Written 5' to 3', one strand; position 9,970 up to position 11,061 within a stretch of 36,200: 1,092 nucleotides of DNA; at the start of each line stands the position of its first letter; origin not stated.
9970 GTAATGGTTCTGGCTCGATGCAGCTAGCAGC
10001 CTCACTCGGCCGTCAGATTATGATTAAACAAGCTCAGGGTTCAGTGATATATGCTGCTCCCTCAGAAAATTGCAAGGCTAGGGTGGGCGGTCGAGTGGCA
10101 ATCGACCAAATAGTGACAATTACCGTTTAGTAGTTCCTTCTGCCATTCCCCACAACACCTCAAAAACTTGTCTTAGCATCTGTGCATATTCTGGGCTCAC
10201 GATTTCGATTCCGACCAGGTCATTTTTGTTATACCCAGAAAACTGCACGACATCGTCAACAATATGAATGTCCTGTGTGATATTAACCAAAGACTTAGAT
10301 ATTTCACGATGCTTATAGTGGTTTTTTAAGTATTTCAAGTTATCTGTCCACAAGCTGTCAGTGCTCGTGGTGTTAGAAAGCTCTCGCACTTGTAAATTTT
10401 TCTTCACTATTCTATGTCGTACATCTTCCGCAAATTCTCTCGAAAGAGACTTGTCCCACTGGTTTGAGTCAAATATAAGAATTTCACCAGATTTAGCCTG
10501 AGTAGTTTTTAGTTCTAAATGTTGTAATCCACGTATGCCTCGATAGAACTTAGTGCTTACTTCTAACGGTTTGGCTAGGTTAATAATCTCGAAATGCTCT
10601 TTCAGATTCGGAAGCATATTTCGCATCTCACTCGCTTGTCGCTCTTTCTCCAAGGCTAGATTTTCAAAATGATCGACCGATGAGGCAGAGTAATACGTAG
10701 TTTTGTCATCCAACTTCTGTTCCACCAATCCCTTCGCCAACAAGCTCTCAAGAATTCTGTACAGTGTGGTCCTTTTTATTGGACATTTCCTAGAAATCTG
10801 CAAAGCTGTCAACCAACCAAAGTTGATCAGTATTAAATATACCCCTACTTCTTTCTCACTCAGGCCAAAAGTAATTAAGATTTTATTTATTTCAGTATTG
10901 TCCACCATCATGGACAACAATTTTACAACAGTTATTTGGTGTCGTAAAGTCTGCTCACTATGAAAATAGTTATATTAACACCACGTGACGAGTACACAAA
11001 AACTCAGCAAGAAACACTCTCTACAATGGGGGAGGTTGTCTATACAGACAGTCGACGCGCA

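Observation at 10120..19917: Four paralogous TrmB-like regulators in 10 kb, each divergently paired with a different small cargo module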

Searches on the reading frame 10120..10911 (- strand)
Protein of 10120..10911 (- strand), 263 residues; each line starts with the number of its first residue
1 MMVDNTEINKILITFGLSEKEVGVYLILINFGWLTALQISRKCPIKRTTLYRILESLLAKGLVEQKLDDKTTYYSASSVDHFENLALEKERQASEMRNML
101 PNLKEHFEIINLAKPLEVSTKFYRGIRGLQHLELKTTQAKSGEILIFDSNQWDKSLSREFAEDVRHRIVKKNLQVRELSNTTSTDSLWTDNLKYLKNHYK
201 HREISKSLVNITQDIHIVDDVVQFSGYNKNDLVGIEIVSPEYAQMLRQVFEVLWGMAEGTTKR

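Call 3: search_protein_families(library=pfam, proteins=[window:10120-10911:-], max_evalue=0.1)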
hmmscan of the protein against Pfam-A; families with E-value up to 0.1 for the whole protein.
window:10120-10911:- (263 aa): 10 families
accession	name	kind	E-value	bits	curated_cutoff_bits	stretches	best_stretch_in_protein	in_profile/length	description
PF01978.25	TrmB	-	3.6e-14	52.8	25.6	1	14-77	3-65/68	Sugar-specific transcriptional regulator TrmB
PF09339.16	HTH_IclR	-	0.0024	18.1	22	1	35-65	20-50/52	IclR helix-turn-helix domain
PF03965.22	Penicillinase_R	-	0.0032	18.2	22.6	1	18-77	2-65/115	Penicillinase repressor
PF24033.1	DUF7342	-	0.0091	16.4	31.6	1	35-108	19-94/150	Family of unknown function (DUF7342)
PF12802.13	MarR_2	-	0.016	15.8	27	1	34-68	21-55/61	MarR family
PF25213.1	HVO_A0261_N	-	0.019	15.2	35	1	38-68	29-58/86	HVO_A0261 N-terminal domain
PF13730.12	HTH_36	-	0.02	15.1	25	1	16-63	2-55/55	Helix-turn-helix domain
PF21984.2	DnaD_N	-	0.03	15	27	1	15-77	12-81/101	DnaD N-terminal domain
PF12840.13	HTH_20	-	0.038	14.4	27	1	34-65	19-50/51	Helix-turn-helix domain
PF03551.20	PadR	-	0.071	13.6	27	0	45-70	29-54/75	Transcriptional regulator PadR-like family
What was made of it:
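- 10120..10911 (-): R1: TrmB-family regulator, 263 aa (orthogroup OG-R1). PF01978 E = 3.6e-14 (call 3).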

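Call 7: search_solved_structures(query=A1, max_evalue=1, show_alignments=2)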
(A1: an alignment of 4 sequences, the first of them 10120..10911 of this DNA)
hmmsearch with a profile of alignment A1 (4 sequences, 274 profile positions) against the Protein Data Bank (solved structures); distinct sequences matched with E-value up to 1: 20.
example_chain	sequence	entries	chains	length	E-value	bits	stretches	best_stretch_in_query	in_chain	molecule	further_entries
5bpd_A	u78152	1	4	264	0.00011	25.1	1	5-196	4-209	TrmBL2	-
5box_A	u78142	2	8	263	0.00017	24.5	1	11-196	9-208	Putative HTH-type transcriptional regulator TrmBL2 | TrmBL2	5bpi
5bqt_A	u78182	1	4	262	0.00018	24.4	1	11-196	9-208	Putative HTH-type transcriptional regulator TrmBL2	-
3qph_A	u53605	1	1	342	0.00019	24.3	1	7-105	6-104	TrmB, a global transcription regulator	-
6cmv_A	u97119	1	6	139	0.0023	20.8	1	4-97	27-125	Transcriptional regulator Lrs14-like protein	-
1sfx_A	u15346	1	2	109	0.0039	20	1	7-82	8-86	Conserved hypothetical protein AF2008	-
4ija_A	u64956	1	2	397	0.023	17.5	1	17-73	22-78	XylR protein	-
4aih_A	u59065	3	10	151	0.024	17.5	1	33-74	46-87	TRANSCRIPTIONAL REGULATOR SLYA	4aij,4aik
1i1g_A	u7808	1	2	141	0.047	16.5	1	20-65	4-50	TRANSCRIPTIONAL REGULATOR LRPA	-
3q5f_A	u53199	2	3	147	0.11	15.3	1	34-94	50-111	Transcriptional regulator slyA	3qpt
5k5o_A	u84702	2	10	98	0.13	15.1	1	23-92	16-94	AspA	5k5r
3deu_A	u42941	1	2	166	0.15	14.8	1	35-94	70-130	Transcriptional regulator slyA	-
6qfd_A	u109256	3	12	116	0.16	14.7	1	47-96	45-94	DNA-binding protein | hsRosR DNA binding protein | DNA binding protein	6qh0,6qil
6qua_A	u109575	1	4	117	0.16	14.7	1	47-96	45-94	hsRosR-DNA binding protein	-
6ez1_A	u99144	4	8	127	0.19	14.5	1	47-96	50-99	DNA binding protein | HALOPHILIC WINGED-HELIX-TURN-HELIX DNA BINDING PROTEIN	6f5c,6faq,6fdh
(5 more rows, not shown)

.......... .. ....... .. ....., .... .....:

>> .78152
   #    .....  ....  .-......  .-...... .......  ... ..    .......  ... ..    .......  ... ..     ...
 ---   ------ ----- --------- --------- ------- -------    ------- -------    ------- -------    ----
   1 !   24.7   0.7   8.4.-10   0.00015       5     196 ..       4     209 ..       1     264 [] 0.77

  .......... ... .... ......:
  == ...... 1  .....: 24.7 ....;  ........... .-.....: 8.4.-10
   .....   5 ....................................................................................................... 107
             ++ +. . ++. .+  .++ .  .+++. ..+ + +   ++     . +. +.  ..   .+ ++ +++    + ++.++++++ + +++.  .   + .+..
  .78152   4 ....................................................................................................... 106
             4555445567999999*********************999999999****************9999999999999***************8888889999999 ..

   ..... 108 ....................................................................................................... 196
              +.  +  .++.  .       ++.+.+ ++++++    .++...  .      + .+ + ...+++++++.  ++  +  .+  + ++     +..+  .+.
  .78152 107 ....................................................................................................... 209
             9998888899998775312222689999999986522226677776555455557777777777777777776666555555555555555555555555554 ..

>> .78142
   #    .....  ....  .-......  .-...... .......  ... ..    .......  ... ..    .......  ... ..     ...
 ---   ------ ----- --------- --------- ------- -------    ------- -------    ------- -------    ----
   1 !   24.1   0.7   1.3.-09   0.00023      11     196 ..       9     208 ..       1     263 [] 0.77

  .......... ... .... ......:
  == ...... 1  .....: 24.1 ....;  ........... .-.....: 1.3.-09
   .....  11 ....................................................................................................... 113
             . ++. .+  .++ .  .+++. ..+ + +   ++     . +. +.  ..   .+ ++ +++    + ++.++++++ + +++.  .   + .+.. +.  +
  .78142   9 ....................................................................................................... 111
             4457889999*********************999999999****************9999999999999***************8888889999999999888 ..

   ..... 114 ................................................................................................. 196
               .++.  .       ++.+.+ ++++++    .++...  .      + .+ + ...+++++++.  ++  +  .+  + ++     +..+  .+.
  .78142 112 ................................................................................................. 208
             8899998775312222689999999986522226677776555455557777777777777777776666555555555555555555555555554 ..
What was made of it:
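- On TrmBL2-type architecture: A PDB profile hit spans profile positions 5-196 (call 7).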

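Call 8: search_protein_families(library=ncbifam, proteins=[window:10120-10911:-], max_evalue=0.01)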
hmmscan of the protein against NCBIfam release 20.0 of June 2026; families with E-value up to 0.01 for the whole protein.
window:10120-10911:- (263 aa): 7 families
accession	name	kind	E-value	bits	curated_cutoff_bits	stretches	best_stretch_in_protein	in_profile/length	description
NF053606.1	Sta1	subfamily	2.1e-06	27.7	80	1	11-70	12-71/100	Sta1 family transcriptional regulator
NF047392.1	TransRegTrmBHalo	equivalog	3.7e-05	22.9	500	1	7-68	8-69/349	HTH-type sugar sensing transcriptional regulator TrmB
TIGR01884.1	cas_HTH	subfamily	5.2e-05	22.7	60.2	1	2-75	125-197/202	CRISPR-associated CARF protein Csa3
NF047390.1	TransRegTrmBL1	equivalog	5.4e-05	22.3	650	1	5-66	3-64/341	HTH-type sugar sensing transcriptional regulator TrmBL1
NF040939.2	trans_reg_lrs14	equivalog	6.3e-05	23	90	1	9-69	11-72/103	Lrs14 family HTH-type transcriptional regulator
NF040851.1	tran_reg_TrmB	equivalog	0.00065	19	600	1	6-79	5-77/338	HTH-type sugar-sensing transcriptional regulator TrmB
NF007341.0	PRK09834.1-3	equivalog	0.0015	17.7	269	1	31-71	25-65/274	DNA-binding transcriptional regulator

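Call 10: find_homologous_proteins(query=A1, max_evalue=0.001)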
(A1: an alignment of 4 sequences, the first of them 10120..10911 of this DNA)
Query A1 (4 sequences) (263 aa, profile of the alignment): 282 proteins with E <= 0.001 among 4725 candidates; the best 120 are listed.
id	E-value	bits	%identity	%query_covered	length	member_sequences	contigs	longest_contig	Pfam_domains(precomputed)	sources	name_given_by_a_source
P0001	2.5e-110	386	100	100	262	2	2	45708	PF01978.26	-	-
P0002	8.2e-109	381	24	96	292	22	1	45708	PF01978.26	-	-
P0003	2.0e-101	357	23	96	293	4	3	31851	PF01978.26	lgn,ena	-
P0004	1.5e-100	354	24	96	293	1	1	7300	PF01978.26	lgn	-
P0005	7.2e-100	352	24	96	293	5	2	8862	PF01978.26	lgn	-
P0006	4.7e-99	349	27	46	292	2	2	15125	PF01978.26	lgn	-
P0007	6.3e-98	346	26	96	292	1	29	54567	PF01978.26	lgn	-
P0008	3.3e-97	343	24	96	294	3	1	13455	PF01978.26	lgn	-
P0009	4.5e-97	343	24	96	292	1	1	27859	PF01978.26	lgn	-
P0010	1.5e-96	341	24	96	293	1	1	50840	PF01978.26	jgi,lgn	-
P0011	3.4e-96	340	43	21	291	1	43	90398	PF01978.26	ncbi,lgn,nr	ncbi:MAG: hypothetical protein DPW11_01375 [bacterium]|nr:TrmB family transcriptional regulator [Can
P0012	1.0e-92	329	28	45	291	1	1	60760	PF01978.26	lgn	-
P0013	3.2e-90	320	28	53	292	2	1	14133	PF01978.26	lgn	-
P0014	3.0e-89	317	25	96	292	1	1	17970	PF01978.26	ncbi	-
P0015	1.6e-88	315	26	96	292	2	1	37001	PF01978.26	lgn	-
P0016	8.0e-84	300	70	94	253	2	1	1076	PF01978.26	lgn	-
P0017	2.6e-83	298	74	98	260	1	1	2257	PF01978.26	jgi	jgi:sugar-specific transcriptional regulator TrmB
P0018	3.1e-82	294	24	96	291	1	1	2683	PF01978.26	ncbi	-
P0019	7.8e-82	293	22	96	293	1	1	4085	PF01978.26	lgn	-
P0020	1.4e-80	289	22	96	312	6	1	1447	PF01978.26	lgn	-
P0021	2.4e-80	288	64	95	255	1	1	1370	PF01978.26,PF01475.26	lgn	-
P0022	4.2e-80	287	25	96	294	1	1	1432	PF01978.26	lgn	-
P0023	7.3e-80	287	23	96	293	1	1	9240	PF01978.26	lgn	-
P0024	7.7e-80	286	24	96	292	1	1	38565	PF01978.26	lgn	-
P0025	1.4e-79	286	25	96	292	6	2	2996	PF01978.26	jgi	-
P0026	1.7e-79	285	24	97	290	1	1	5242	PF01978.26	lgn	-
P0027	4.5e-79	284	23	96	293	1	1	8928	PF01978.26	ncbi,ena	-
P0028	4.9e-79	284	24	96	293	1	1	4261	PF01978.26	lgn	-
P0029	5.4e-79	284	24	96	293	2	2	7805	PF01978.26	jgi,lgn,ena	-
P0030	5.9e-79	284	23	96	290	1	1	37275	PF01978.26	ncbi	ncbi:MAG: helix-turn-helix domain-containing protein [bacterium]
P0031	9.3e-79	283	24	96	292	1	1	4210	PF01978.26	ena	-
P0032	1.0e-78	283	66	96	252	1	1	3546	PF01978.26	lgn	-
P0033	1.0e-78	283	24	96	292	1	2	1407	PF01978.26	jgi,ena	-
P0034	1.2e-78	282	24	96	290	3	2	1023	PF01978.26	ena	-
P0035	2.7e-78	281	21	96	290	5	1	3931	PF01978.26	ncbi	-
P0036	3.2e-78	281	25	96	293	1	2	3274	PF01978.26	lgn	-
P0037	4.4e-78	281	24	96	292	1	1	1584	PF01978.26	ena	-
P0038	6.2e-78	280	22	96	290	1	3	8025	PF01978.26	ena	-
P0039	6.9e-78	280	24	96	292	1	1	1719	PF01978.26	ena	-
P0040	8.7e-78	280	23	96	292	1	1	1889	PF01978.26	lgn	-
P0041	1.1e-77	279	24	96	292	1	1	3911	PF01978.26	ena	-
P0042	1.2e-77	279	24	96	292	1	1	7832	PF01978.26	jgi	-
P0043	1.5e-77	279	24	96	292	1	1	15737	PF01978.26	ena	-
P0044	2.4e-77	278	24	96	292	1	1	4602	PF01978.26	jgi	-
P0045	2.5e-77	278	23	96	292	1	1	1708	PF01978.26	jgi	-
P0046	2.5e-77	278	24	96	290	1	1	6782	PF01978.26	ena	-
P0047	2.5e-77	278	23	96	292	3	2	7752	PF01978.26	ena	-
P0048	3.0e-77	278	23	96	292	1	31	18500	PF01978.26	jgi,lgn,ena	-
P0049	4.4e-77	277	22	96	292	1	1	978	PF01978.26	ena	-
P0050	4.6e-77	277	23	96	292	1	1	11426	PF01978.26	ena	-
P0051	5.5e-77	277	24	97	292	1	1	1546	PF01978.26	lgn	-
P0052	5.8e-77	277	24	96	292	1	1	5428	PF01978.26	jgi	jgi:hypothetical protein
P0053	5.9e-77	277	24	96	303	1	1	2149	PF01978.26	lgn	-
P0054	6.7e-77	277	26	96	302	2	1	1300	PF01978.26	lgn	-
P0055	8.8e-77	276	38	21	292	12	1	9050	PF01978.26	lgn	-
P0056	1.4e-76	276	23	96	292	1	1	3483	PF01978.26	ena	-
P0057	1.9e-76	275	24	96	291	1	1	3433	PF01978.26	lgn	-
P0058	1.9e-76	275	24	96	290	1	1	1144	PF01978.26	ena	-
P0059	2.0e-76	275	23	98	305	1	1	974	PF01978.26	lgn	-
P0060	2.8e-76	275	28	45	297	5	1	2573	PF01978.26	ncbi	-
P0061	3.1e-76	275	25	96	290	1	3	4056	PF01978.26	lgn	-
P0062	3.6e-76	274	24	96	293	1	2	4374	PF01978.26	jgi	jgi:hypothetical protein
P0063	3.8e-76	274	24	96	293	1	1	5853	PF01978.26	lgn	-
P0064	5.2e-76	274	24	96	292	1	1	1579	PF01978.26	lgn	-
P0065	6.0e-76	274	25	96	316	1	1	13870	PF01978.26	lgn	-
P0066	6.4e-76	274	24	96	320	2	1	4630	PF01978.26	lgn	-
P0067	8.2e-76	273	23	96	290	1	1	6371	PF01978.26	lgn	-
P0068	8.9e-76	273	23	96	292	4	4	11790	PF01978.26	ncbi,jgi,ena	-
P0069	9.2e-76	273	24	96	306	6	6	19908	PF01978.26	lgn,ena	-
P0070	5.2e-75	271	28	45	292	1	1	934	PF01978.26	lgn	-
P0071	7.5e-75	270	25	96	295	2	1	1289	PF01978.26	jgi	-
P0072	1.3e-74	269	23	96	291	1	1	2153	PF01978.26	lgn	-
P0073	4.2e-74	268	25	96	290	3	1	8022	PF01978.26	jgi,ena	-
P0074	5.2e-74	267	24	96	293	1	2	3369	PF01978.26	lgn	-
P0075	6.5e-74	267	25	96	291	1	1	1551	PF01978.26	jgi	-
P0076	1.4e-73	266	28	47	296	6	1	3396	PF01978.26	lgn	-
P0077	1.5e-73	266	24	96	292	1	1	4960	PF01978.26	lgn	-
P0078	2.8e-73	265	58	100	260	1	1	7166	PF01978.26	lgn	-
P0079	2.9e-73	265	23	96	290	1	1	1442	PF01978.26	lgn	-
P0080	5.1e-73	264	23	96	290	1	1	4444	PF01978.26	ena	-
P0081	5.5e-73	264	23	96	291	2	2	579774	PF01978.26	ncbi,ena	-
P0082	1.3e-72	263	24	94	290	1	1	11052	PF01978.26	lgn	-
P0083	1.8e-72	262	22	96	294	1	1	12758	PF01978.26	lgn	-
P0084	2.0e-72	262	27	47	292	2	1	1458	PF01978.26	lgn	-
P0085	2.6e-72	262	25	94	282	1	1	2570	PF01978.26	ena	-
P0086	2.6e-72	262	24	97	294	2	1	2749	PF01978.26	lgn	-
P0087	3.9e-72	261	24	98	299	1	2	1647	PF01978.26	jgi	jgi:hypothetical protein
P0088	4.7e-72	261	56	98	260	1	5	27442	PF01978.26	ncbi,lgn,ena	-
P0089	7.3e-72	260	54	94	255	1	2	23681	PF01978.26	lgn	-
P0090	1.2e-71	260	23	96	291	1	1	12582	PF01978.26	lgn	-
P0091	1.3e-71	259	21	96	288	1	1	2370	PF01978.26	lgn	-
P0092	3.6e-71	258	23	96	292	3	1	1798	PF01978.26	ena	-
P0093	6.8e-71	257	23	94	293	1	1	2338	PF01978.26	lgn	-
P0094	1.4e-70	256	29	49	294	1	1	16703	PF01978.26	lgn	-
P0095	1.5e-70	256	25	96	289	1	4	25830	PF01978.26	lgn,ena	-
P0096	1.8e-70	256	24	99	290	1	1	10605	PF01978.26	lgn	-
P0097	2.0e-70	256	55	98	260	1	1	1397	PF01978.26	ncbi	-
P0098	3.1e-70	255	23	96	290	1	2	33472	PF01978.26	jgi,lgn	jgi:hypothetical protein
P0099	5.4e-70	254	27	96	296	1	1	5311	PF01978.26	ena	-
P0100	5.8e-70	254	23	99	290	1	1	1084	PF01978.26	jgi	jgi:hypothetical protein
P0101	7.4e-70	254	22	96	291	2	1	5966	PF01978.26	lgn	-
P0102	7.4e-70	254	59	98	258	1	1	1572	PF01978.26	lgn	-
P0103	9.5e-70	253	22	97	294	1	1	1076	PF01978.26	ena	-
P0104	1.1e-69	253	28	47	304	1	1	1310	PF01978.26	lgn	-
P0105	1.5e-69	253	24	96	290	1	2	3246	PF01978.26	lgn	-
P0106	1.6e-69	253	23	97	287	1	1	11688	PF01978.26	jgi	jgi:hypothetical protein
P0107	1.9e-69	252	23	97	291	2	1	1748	PF01978.26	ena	-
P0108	2.7e-69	252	23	96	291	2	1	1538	PF01978.26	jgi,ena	-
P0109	3.6e-69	251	23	99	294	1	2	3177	PF01978.26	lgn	-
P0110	7.2e-69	250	22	97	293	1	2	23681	PF01978.26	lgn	-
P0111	1.0e-68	250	24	97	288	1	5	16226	PF01978.26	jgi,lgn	jgi:hypothetical protein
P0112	1.2e-68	250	24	97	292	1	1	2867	PF01978.26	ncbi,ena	-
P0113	1.4e-68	250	26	97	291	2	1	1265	PF01978.26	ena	-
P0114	1.8e-68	249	53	98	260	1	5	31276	PF01978.26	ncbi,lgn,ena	-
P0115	2.7e-68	249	28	47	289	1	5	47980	PF01978.26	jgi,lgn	-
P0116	2.9e-68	248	24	98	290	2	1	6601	PF01978.26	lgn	-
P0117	4.0e-68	248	23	96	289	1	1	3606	PF01978.26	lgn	-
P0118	5.1e-68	248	54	100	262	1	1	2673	PF01978.26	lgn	-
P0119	5.4e-68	248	24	96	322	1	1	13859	PF01978.26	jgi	jgi:hypothetical protein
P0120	5.4e-68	248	23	98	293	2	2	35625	PF01978.26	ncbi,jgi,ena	ncbi:MAG: helix-turn-helix domain-containing protein [bacterium]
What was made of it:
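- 10120..10911 (-): Orthologs at 53-74% identity (call 10).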

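Call 37: find_encoding_contigs(protein=P0088, flank=10000, max_places=3)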
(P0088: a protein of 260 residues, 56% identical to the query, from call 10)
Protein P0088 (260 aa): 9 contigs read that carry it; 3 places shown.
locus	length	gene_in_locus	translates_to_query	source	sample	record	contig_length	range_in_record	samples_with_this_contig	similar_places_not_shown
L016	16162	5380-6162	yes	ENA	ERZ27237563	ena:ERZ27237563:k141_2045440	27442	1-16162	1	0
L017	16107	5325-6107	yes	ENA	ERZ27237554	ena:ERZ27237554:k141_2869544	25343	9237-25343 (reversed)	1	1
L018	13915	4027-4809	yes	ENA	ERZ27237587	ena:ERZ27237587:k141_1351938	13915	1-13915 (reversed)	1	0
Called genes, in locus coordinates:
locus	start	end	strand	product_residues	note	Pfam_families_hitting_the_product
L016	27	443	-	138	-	-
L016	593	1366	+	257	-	PF01978:TrmB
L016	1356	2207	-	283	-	PF00892:EamA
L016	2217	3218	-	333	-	PF08240:ADH_N, PF00107:ADH_zinc_N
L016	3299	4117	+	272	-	PF01978:TrmB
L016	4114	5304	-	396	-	PF07690:MFS_1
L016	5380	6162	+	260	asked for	PF01978:TrmB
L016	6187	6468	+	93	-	PF13428:TPR_14 (faint), PF14559:TPR_19 (weak), PF00515:TPR_1 (weak), PF07719:TPR_2 (weak), PF13181:TPR_8 (weak)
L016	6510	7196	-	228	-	PF01386:Ribosomal_L25p, PF14693:Ribosomal_TL5_C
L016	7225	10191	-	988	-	PF13196:DUF4012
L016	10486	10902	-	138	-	PF00075:RNase_H, PF13456:RVT_3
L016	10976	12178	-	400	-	PF01943:Polysacc_synt, PF13440:Polysacc_synt_3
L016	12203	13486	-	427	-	PF04932:Wzy_C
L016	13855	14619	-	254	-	PF02096:60KD_IMP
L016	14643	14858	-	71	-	PF01809:YidD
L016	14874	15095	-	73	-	-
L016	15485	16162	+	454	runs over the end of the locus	PF11638:DnaA_N (weak), PF00308:Bac_DnaA, PF01695:IstB_IS21 (weak), PF00004:AAA (weak), PF08299:Bac_DnaA_C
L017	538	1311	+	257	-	PF01978:TrmB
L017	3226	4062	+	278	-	PF01978:TrmB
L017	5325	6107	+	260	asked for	PF01978:TrmB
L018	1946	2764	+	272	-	PF01978:TrmB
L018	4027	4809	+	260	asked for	PF01978:TrmB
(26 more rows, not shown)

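Call 38: find_encoding_contigs(protein=P0114, flank=10000, max_places=3)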
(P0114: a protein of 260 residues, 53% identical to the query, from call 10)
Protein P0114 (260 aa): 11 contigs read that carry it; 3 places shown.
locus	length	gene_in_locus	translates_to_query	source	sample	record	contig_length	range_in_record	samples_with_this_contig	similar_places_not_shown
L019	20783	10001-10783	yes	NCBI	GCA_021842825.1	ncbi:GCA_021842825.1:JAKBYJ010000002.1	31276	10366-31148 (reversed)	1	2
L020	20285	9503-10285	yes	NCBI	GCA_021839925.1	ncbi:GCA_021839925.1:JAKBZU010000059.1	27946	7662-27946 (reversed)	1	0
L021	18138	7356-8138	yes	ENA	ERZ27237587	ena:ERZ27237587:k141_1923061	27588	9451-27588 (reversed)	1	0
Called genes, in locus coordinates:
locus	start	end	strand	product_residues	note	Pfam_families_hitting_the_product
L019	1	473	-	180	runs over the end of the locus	PF00293:NUDIX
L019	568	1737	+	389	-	PF07690:MFS_1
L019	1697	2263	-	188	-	-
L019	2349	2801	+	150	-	PF00903:Glyoxalase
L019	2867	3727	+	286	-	PF00892:EamA, PF03151:TPT (faint), PF00892:EamA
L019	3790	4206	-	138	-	-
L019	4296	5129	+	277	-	PF01978:TrmB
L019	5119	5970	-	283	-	PF00892:EamA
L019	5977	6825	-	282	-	-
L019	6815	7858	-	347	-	PF08240:ADH_N, PF00107:ADH_zinc_N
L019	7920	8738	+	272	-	PF01978:TrmB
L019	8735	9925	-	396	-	PF07690:MFS_1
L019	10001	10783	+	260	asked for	PF01978:TrmB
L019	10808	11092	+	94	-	-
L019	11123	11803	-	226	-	PF01386:Ribosomal_L25p, PF14693:Ribosomal_TL5_C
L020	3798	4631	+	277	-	PF01978:TrmB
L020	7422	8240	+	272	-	PF01978:TrmB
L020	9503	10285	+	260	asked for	PF01978:TrmB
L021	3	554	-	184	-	?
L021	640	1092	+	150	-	PF00903:Glyoxalase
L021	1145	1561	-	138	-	-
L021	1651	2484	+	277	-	PF01978:TrmB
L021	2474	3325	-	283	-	PF00892:EamA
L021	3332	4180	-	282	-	-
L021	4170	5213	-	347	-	PF08240:ADH_N, PF00107:ADH_zinc_N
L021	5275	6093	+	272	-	PF01978:TrmB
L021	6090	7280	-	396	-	PF07690:MFS_1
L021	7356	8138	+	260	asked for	PF01978:TrmB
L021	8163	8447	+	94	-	-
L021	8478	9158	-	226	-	PF01386:Ribosomal_L25p, PF14693:Ribosomal_TL5_C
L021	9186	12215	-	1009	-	PF13196:DUF4012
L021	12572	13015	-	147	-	PF00075:RNase_H (weak), PF13456:RVT_3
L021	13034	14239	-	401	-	PF01943:Polysacc_synt, PF13440:Polysacc_synt_3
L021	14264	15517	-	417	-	PF04932:Wzy_C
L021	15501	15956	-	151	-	PF13083:KH_KhpA-B (weak), PF01424:R3H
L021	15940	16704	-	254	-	PF02096:60KD_IMP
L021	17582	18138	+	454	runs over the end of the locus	PF11638:DnaA_N (weak), PF00308:Bac_DnaA, PF01695:IstB_IS21 (faint), PF00004:AAA (faint), PF08299:Bac_DnaA_C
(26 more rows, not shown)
